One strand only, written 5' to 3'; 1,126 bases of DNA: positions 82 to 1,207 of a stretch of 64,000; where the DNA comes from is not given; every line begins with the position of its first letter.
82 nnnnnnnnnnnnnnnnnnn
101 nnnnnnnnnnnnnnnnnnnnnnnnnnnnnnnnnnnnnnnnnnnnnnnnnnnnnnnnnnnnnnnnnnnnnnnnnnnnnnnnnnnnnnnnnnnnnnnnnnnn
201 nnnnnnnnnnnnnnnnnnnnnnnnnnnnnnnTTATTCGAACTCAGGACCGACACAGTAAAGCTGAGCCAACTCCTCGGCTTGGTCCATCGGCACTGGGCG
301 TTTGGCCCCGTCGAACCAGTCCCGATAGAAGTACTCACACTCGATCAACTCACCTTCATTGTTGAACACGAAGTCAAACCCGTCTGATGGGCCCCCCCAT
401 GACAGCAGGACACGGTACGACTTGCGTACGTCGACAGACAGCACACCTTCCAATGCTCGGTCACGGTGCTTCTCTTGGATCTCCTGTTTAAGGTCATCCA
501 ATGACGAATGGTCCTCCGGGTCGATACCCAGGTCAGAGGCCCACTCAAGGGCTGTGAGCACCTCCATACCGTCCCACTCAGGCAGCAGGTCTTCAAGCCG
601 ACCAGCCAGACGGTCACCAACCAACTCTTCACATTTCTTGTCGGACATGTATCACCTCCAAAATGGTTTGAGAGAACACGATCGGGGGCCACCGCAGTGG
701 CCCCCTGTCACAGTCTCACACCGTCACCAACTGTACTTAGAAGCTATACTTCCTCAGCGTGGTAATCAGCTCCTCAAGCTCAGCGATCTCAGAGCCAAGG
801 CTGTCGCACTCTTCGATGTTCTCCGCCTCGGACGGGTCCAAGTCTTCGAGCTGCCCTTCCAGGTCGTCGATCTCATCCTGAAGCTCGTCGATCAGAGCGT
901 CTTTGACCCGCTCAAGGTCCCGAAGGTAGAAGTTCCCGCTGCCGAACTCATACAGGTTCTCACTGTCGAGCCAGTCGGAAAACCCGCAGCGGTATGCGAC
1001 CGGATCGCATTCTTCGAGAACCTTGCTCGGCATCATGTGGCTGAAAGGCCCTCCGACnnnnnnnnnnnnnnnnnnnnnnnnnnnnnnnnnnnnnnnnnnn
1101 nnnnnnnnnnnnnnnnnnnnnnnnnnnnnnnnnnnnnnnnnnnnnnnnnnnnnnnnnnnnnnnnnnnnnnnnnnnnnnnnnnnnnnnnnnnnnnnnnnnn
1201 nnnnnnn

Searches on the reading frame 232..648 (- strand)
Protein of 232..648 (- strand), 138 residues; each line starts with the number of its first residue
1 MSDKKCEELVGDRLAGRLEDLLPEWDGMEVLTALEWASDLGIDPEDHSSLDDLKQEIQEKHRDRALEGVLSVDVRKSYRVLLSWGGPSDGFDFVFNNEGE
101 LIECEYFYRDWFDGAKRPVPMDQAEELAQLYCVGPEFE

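Call 103: find_encoding_contigs(protein=window:232-648:-, flank=10000, max_places=3)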
Protein window:232-648:- (138 aa): 10 contigs read that carry it; 3 places shown.
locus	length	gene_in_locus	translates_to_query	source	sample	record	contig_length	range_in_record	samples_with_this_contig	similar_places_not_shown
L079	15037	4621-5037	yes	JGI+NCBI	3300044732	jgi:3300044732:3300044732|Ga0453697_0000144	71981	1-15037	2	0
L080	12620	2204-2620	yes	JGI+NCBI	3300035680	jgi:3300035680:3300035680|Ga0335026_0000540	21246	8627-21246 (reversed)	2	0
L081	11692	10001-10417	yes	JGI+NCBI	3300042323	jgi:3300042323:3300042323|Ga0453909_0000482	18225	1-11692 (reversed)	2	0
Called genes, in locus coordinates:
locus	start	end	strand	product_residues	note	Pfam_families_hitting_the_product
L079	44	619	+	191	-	-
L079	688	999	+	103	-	-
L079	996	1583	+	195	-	-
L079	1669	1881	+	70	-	-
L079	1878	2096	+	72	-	-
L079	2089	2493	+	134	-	-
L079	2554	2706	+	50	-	-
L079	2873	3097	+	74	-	-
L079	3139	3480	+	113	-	-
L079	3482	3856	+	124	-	-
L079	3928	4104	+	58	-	-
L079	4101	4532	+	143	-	-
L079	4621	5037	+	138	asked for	-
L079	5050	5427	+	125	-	PF25735:Phage_L5_gp82 (weak)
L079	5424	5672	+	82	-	-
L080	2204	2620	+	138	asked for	-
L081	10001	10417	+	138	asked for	-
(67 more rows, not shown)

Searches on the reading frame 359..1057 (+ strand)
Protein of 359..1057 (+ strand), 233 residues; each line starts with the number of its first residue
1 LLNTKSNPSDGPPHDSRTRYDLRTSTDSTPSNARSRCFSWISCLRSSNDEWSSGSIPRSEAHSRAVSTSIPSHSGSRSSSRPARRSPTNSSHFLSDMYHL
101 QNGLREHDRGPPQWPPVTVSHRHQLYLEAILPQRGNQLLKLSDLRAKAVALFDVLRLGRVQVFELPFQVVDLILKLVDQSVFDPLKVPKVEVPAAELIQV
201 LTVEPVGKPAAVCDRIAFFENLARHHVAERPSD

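Call 35: search_protein_families(library=pfam, alignment_id=A4, max_evalue=0.001)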
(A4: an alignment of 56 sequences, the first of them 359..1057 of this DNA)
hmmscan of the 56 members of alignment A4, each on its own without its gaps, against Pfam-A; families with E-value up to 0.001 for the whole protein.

A. member 1, window:359-1057:+ (233 aa): 0 families

B. families by the number of members that match (of 56 scanned): 12 families
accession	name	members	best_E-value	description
PF00239.26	Resolvase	1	1.1e-54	Resolvase, N terminal domain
PF10926.14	DUF2800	1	1.5e-47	Protein of unknown function (DUF2800)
PF00476.26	DNA_pol_A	1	3.5e-23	DNA polymerase family A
PF13148.11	DUF3987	1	1.1e-20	Protein of unknown function (DUF3987)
PF10991.15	Enc34_ssDNA-bd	1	9.9e-17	Enterobacter phage Enc34, ssDNA-binding protein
PF09250.16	Prim-Pol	1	2.6e-13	Bifunctional DNA primase/polymerase, N-terminal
PF18906.5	Phage_tube_2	1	9.1e-11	Phage tail tube protein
PF06941.18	NT5C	1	8.7e-10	5' nucleotidase, deoxy (Pyrimidine), cytosolic type C protein (NT5C)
PF01145.31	Band_7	1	3.5e-06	SPFH domain / Band 7 family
PF12705.13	PDDEXK_1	1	0.00021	PD-(D/E)XK nuclease superfamily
PF03237.21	Terminase_6N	1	0.00022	Terminase large subunit, T4likevirus-type, N-terminal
PF00112.29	Peptidase_C1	1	0.00027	Papain family cysteine protease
